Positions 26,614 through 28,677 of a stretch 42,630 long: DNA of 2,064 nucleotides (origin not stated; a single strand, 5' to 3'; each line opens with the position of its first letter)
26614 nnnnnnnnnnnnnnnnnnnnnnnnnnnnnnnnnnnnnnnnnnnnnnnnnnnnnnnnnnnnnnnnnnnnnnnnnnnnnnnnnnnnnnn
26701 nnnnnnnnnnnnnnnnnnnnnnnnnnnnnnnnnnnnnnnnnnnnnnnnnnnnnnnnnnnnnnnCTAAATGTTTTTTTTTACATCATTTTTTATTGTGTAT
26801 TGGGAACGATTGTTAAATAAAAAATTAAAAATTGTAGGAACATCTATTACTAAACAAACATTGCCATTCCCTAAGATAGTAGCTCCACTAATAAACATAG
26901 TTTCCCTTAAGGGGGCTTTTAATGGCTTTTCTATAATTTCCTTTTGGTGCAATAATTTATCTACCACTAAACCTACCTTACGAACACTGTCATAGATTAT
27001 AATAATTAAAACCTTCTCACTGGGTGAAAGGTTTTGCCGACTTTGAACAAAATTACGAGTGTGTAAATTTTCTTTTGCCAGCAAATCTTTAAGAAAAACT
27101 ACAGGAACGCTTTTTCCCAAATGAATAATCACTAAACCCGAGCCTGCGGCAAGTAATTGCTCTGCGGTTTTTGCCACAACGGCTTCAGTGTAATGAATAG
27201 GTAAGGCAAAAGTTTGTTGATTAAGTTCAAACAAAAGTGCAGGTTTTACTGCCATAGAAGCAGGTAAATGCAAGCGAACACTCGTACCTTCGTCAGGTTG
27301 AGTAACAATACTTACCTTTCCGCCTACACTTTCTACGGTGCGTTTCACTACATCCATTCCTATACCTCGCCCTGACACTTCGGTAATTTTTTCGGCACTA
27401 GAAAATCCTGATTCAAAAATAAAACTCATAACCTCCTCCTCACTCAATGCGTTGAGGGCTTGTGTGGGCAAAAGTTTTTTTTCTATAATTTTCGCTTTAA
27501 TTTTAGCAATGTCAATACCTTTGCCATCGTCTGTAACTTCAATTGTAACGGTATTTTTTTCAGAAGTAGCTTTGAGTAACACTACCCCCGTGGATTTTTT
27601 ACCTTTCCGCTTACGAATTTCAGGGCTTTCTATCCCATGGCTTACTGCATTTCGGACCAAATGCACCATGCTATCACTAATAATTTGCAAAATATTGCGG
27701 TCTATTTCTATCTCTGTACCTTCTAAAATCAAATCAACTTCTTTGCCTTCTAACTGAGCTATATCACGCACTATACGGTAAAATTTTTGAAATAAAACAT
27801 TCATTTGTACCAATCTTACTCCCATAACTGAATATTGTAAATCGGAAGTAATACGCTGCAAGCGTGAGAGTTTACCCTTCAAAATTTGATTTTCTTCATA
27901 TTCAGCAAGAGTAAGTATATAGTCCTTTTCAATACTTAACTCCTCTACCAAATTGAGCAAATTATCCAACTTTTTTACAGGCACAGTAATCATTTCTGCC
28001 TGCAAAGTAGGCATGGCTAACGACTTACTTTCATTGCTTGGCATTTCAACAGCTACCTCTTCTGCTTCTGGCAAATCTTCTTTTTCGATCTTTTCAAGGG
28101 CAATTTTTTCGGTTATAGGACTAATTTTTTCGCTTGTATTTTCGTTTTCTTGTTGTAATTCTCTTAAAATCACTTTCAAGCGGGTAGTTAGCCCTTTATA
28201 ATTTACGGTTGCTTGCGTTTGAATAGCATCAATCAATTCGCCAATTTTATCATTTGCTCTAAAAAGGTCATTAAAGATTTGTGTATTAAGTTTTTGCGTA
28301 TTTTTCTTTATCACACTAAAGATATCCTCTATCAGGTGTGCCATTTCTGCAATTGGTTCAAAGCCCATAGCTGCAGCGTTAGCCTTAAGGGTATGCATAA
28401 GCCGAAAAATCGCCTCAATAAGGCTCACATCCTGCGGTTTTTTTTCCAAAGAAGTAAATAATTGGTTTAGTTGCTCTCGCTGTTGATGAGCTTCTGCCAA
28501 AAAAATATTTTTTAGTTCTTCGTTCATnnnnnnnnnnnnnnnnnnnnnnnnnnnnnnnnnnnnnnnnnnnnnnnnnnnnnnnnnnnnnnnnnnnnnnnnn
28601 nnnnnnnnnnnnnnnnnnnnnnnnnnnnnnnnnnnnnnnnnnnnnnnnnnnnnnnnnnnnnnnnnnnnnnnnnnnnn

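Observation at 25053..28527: Three-gene chemosensory module (cheA, cheC-like, cheB) wedged between nuoJK and nuoI, with no cheY, cheW, cheR or MCP in view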

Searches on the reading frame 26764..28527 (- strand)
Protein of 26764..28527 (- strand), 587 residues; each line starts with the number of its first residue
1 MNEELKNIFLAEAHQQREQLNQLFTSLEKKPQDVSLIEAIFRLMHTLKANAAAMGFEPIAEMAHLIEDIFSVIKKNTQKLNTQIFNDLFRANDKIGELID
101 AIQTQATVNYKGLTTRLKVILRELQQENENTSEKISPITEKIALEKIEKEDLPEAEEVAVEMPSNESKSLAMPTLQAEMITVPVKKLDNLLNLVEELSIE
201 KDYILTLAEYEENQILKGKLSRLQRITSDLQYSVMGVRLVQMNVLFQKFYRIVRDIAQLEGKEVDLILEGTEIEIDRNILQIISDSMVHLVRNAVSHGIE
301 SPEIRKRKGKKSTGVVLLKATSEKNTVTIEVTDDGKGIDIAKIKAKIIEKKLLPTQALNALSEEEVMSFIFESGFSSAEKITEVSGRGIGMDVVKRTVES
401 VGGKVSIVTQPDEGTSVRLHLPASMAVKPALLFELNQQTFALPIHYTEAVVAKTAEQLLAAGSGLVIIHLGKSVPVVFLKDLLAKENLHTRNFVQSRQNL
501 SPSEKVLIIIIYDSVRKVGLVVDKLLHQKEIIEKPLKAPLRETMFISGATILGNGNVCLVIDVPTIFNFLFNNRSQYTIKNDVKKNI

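Call 3: search_protein_families(library=pfam, proteins=[window:26764-28527:-], max_evalue=0.01)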
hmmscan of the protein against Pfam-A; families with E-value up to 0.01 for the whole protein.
window:26764-28527:- (587 aa): 4 families
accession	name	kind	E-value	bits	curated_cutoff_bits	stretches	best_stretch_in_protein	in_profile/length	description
PF02518.31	HATPase_c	-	1.6e-18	67.6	26.4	1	285-423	4-109/111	Histidine kinase-, DNA gyrase B-, and HSP90-like ATPase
PF01584.24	CheW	-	1.1e-17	64.4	23.5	1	430-568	2-135/138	CheW-like domain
PF01627.28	Hpt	-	2.1e-12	47.6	24.6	1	4-102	1-81/84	Hpt domain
PF02895.20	H-kinase_dim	-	5.1e-08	33.7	23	1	178-235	2-66/68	Signal transducing histidine kinase, homodimeric domain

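Call 6: search_protein_families(library=ncbifam, proteins=[window:26764-28527:-], max_evalue=1)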
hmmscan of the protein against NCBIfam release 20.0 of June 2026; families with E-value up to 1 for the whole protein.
window:26764-28527:- (587 aa): 29 families (the best 25 are shown)
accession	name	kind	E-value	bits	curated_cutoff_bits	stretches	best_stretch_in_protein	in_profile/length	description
NF041336.1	CheA_Halo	equivalog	3.4e-115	386.2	950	2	126-566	239-666/666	chemotaxis protein CheA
NF007835.0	PRK10547.1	equivalog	2.2e-87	294.2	793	2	142-569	240-659/670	chemotaxis protein CheA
NF007688.0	PRK10364.1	equivalog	2.9e-07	29.6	479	2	382-425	410-453/460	two-component system sensor histidine kinase ZraS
NF010411.0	PRK13837.1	equivalog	3.4e-07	28.6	647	1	363-458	620-710/828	two-component system VirA-like sensor kinase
NF008298.1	PRK11086.1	subfamily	1.1e-06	27.5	520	1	364-423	471-525/529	DcuS/MalK family sensor histidine kinase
NF011874.0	PRK15347.1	equivalog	2.4e-06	25.9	852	2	382-432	573-623/921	two component system sensor kinase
NF010076.0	PRK13557.1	subfamily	6.2e-05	21.6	631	1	382-428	353-399/540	histidine kinase famiy protein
TIGR02916.1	PEP_his_kin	equivalog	8.3e-05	21.3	300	2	382-422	639-679/679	XrtA/PEP-CTERM system histidine kinase PrsK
NF041832.1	near_NosP_CTERM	subfamily_domain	0.00014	21.1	400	1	312-344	137-169/370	NahK/ErcS family hybrid sensor histidine kinase/response regulator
NF007004.0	PRK09467.1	equivalog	0.00018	20.5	415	1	375-424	388-437/440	two-component system sensor histidine kinase EnvZ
NF046026.1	HisKinCckACaul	equivalog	0.00024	19.4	1000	1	365-428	477-537/678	cell cycle histidine kinase CckA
NF047874.1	MASE3_PAS_HK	subfamily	0.00025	19.9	560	1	375-425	575-627/655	MASE3 domain-containing sensor histidine kinase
NF008468.0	PRK11360.1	equivalog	0.00031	19.3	646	1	365-424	555-609/616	two-component system sensor histidine kinase AtoS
NF046044.1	PnpS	equivalog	0.0004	19.5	400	2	383-422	351-390/390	two-component system histidine kinase PnpS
TIGR01925.2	spIIAB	equivalog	0.00077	19.4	135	1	293-342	40-89/137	anti-sigma F factor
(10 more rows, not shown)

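Call 10: find_encoding_contigs(protein=window:26764-28527:-, flank=10000, max_places=6)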
Protein window:26764-28527:- (587 aa): 3 contigs read that carry it; 2 places shown.
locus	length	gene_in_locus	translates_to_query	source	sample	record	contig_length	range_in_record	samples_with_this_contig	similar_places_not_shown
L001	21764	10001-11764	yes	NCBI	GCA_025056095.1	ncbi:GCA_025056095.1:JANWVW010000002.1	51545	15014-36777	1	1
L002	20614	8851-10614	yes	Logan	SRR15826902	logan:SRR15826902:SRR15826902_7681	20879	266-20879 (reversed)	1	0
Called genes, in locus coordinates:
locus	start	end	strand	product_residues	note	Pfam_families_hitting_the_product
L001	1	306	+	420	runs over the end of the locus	PF00346:Complex1_49kDa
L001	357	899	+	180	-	PF01257:2Fe-2S_thioredx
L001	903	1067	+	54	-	-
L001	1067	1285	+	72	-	-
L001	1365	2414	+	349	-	PF00111:Fer2 (weak), PF13510:Fer2_4, PF10588:NADH-G_4Fe-4S_3, PF22117:Fer4_Nqo3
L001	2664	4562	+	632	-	PF18962:Por_Secre_tail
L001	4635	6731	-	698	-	PF17804:TSP_NTD, PF00595:PDZ (faint), PF03572:Peptidase_S41, PF11818:DUF3340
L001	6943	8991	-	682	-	PF11896:GlgE_dom_N_S, PF21702:GLGE_C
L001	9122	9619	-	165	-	PF13534:Fer4_17 (faint), PF13183:Fer4_8 (weak), PF13237:Fer4_10, PF00037:Fer4 (weak), PF12838:Fer4_7, PF13187:Fer4_9, PF13484:Fer4_16 (weak), PF00037:Fer4, +5 more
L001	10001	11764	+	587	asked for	PF01627:Hpt, PF02895:H-kinase_dim, PF02518:HATPase_c, PF01584:CheW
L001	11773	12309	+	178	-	-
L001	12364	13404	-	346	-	PF00072:Response_reg, PF01339:CheB_methylest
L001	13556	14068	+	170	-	PF00499:Oxidored_q3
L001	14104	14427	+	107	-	PF00420:Oxidored_q2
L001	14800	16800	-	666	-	PF02922:CBM_48, PF00128:Alpha-amylase, PF02806:Alpha-amylase_C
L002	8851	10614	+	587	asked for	PF01627:Hpt, PF02895:H-kinase_dim, PF02518:HATPase_c, PF01584:CheW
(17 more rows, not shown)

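Call 14: find_homologous_proteins(query=window:26764-28527:-, max_evalue=1e-10)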
Query window:26764-28527:- (587 aa): 3727 proteins with E <= 1e-10 among 8000 candidates; the best 120 are listed.
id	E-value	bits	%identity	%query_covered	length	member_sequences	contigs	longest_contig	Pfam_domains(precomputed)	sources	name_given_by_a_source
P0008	0.0e+0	1232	100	100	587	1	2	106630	PF02895.21,PF01584.25,PF02518.32,PF01627.29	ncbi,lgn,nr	ncbi:MAG: ATP-binding protein [Bacteroidia bacterium]|nr:ATP-binding protein [Bacteroidia bacterium]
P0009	7.2e-270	914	74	100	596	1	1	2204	PF02895.21,PF01584.25,PF02518.32,PF01627.29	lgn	-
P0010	1.4e-204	699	52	96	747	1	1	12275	PF02895.21,PF01584.25,PF02518.32,PF01627.29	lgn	-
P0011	8.2e-178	610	54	97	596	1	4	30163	PF02895.21,PF01584.25,PF02518.32,PF01627.29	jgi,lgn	jgi:two-component system chemotaxis sensor kinase CheA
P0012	7.5e-173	594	51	98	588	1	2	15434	PF02895.21,PF01584.25,PF02518.32,PF01627.29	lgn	-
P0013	9.8e-173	594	52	97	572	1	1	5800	PF02895.21,PF01584.25,PF02518.32,PF01627.29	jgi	jgi:two-component system, chemotaxis family, sensor kinase CheA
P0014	1.7e-172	593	53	97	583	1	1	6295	PF02895.21,PF01584.25,PF02518.32,PF01627.29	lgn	-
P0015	1.8e-172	593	52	100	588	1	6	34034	PF02895.21,PF01584.25,PF02518.32,PF01627.29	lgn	-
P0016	1.9e-172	593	52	97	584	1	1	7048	PF02895.21,PF01584.25,PF02518.32,PF01627.29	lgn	-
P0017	2.2e-172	592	52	97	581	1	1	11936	PF02895.21,PF01584.25,PF02518.32,PF01627.29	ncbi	-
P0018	2.3e-172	592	51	98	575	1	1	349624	PF02895.21,PF01584.25,PF02518.32,PF01627.29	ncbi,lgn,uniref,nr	ncbi:chemotaxis protein CheA [Sediminitomix flava]|uniref:Chemotaxis protein CheA n=1 Tax=Sediminito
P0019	2.4e-172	592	53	97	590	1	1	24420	PF02895.21,PF01584.25,PF02518.32,PF01627.29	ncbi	-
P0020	3.3e-172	592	52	100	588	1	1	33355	PF02895.21,PF01584.25,PF02518.32,PF01627.29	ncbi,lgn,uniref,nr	ncbi:chemotaxis protein CheA [Thermoflexibacter ruber]|uniref:Chemotaxis protein CheA n=1 Tax=Thermo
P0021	4.2e-172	591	52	97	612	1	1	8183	PF02895.21,PF01584.25,PF02518.32,PF01627.29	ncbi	-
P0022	4.6e-172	591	52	97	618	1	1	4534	PF02895.21,PF01584.25,PF02518.32,PF01627.29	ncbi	-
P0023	9.0e-172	590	51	98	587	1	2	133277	PF02895.21,PF01584.25,PF02518.32,PF01627.29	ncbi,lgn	ncbi:MAG: chemotaxis protein CheA [Thermoflexibacter sp.]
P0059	7.5e-166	571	53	97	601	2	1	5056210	PF02895.21,PF01584.25,PF02518.32,PF01627.29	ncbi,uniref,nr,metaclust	ncbi:chemotaxis protein CheA [Flammeovirga sp. MY04]|uniref:chemotaxis protein CheA n=1 Tax=Flammeov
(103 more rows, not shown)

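Call 17: find_related_loci(query=window:26764-28527:-, collection=genome_contigs, flank=10000)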
Query window:26764-28527:- (587 aa) in genome_contigs; peptide patterns used: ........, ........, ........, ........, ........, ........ (x = any residue, [..] = any of these).
310 stretches matched a pattern; 2 encode a relative of the query (tblastn E <= 1e-3); 2 distinct loci.
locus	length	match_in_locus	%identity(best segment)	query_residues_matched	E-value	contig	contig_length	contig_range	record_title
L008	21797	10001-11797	49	3-572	1e-176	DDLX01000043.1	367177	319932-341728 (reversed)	MAG TPA_asm: Cytophagales bacterium UBA2561 UBA2561_contig_125, whole genome shotgun sequence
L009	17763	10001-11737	51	3-571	1e-174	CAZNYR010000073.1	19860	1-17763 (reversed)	MAG TPA_asm: uncultured Cytophagales bacterium isolate SRP141376_co3_457 genome assembly, contig: NODE_7376_length_19860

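Call 19: find_encoding_contigs(protein=P0020, flank=10000, max_places=1)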
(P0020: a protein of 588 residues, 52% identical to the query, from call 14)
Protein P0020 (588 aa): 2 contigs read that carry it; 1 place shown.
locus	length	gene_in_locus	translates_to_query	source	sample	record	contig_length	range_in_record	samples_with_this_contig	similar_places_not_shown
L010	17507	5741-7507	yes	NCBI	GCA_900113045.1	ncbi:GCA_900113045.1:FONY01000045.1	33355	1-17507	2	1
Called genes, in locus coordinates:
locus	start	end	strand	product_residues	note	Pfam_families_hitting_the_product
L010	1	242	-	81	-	?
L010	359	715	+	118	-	-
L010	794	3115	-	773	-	PF15976:CooC_C (faint), PF13620:CarboxypepD_reg (faint), PF07228:SpoIIE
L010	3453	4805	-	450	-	PF00890:FAD_binding_2 (weak), PF01266:DAO (weak), PF03486:HI0933_like (faint), PF12831:FAD_oxidored (weak), PF13450:NAD_binding_8, PF13738:Pyr_redox_3 (faint), PF01593:Amino_oxidase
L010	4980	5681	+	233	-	-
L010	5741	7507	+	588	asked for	PF01627:Hpt, PF02895:H-kinase_dim, PF02518:HATPase_c, PF01584:CheW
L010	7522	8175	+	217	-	-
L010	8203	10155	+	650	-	PF01590:GAF, PF13185:GAF_2, PF00989:PAS, PF08448:PAS_4, PF13426:PAS_9, PF08447:PAS_3, PF00989:PAS (weak), PF13426:PAS_9, +1 more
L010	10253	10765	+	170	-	PF14109:GldH_lipo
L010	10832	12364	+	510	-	PF04244:DPRP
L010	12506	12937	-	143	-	-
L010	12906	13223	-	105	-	-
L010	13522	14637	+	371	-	PF10502:Peptidase_S26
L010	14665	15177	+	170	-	PF01042:Ribonuc_L-PSP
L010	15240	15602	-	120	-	PF02482:Ribosomal_S30AE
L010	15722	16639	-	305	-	PF02899:Phage_int_SAM_1, PF13495:Phage_int_SAM_4 (weak), PF00589:Phage_integrase, PF22823:MrpR_C_cat (weak)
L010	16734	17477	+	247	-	PF00005:ABC_tran, PF13304:AAA_21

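Call 20: find_encoding_contigs(protein=P0011, flank=10000, max_places=1)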
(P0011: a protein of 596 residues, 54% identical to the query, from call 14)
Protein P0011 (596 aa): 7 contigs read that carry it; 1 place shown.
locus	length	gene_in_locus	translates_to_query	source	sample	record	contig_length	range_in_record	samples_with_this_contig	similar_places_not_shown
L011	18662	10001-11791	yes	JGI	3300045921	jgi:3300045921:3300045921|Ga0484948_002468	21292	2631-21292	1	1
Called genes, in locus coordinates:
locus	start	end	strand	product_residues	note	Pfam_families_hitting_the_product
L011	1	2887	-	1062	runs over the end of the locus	PF25852:DUF6242_C (faint), PF02012:BNR (faint), PF13088:BNR_2 (faint), PF15902:Sortilin-Vps10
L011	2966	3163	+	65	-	-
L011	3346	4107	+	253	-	PF00142:Fer4_NifH (weak), PF01656:CbiA, PF02374:ArsA_ATPase (weak), PF06564:CBP_BcsQ, PF09140:MipZ, PF10609:ParA, PF13614:AAA_31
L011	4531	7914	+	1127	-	PF00989:PAS, PF08448:PAS_4, PF13426:PAS_9, PF08447:PAS_3, PF00989:PAS, PF08448:PAS_4, PF13426:PAS_9, PF08447:PAS_3, +16 more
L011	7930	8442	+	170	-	PF01584:CheW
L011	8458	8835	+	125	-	PF00072:Response_reg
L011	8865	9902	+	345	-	PF00072:Response_reg, PF01339:CheB_methylest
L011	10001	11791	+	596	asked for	PF01627:Hpt, PF02895:H-kinase_dim, PF02518:HATPase_c, PF01584:CheW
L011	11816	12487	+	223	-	-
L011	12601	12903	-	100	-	-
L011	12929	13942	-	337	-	PF01156:IU_nuc_hydro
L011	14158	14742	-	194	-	PF11138:DUF2911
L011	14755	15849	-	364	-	PF08645:PNK3P (weak), PF13242:Hydrolase_like (weak), PF00475:IGPD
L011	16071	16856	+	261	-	-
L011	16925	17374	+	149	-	-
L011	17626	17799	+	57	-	-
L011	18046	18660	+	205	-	?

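Call 21: find_encoding_contigs(protein=P0010, flank=10000, max_places=1)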
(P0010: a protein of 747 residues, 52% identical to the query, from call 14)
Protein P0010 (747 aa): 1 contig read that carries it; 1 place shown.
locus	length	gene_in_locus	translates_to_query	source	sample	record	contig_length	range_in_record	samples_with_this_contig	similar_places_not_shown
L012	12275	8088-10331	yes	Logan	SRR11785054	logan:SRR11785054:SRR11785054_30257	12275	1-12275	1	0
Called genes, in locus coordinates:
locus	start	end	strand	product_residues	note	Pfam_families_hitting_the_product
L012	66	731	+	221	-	-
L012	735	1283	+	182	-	PF13640:2OG-FeII_Oxy_3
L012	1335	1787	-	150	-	PF00583:Acetyltransf_1, PF13673:Acetyltransf_10 (weak), PF13508:Acetyltransf_7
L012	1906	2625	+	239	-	-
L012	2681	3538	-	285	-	PF13469:Sulfotransfer_3 (faint)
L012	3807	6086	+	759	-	PF00989:PAS, PF13426:PAS_9, PF08447:PAS_3, PF08448:PAS_4, PF13426:PAS_9, PF00672:HAMP (weak), PF18947:HAMP_2, PF00015:MCPsignal, +2 more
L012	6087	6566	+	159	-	PF01584:CheW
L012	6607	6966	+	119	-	PF00072:Response_reg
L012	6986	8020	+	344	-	PF00072:Response_reg, PF01339:CheB_methylest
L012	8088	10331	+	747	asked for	PF01627:Hpt, PF02895:H-kinase_dim, PF02518:HATPase_c, PF01584:CheW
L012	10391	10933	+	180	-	-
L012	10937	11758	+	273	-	PF03705:CheR_N (weak), PF01739:CheR, PF13847:Methyltransf_31 (weak)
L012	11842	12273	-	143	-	?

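Call 44: search_protein_families(library=pfam, proteins=[L010:8203-10155:+, L010:4980-5681:+], max_evalue=0.001)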
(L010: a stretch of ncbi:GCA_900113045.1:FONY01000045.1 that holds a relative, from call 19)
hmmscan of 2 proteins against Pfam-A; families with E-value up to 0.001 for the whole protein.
L010:8203-10155:+ (650 aa): 7 families
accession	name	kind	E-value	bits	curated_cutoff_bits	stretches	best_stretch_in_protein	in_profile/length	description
PF13426.13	PAS_9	-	7.1e-24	84.5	27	2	499-597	3-103/103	PAS domain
PF08447.18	PAS_3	-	3.6e-18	66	25.6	1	387-472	1-87/89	PAS fold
PF08448.16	PAS_4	-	4.5e-18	65.9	23.1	2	379-481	9-109/110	PAS fold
PF00989.32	PAS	-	2.1e-17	63.6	22.6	2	382-473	18-109/113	PAS fold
PF13185.12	GAF_2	-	6.8e-12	46.2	28.6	1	170-307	3-135/136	GAF domain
PF01590.32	GAF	-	1.7e-08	35.5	22.4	1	171-304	2-130/133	GAF domain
PF13188.13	PAS_8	-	0.00028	21.1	21.8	0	497-544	11-59/65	PAS domain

L010:4980-5681:+ (233 aa): 0 families
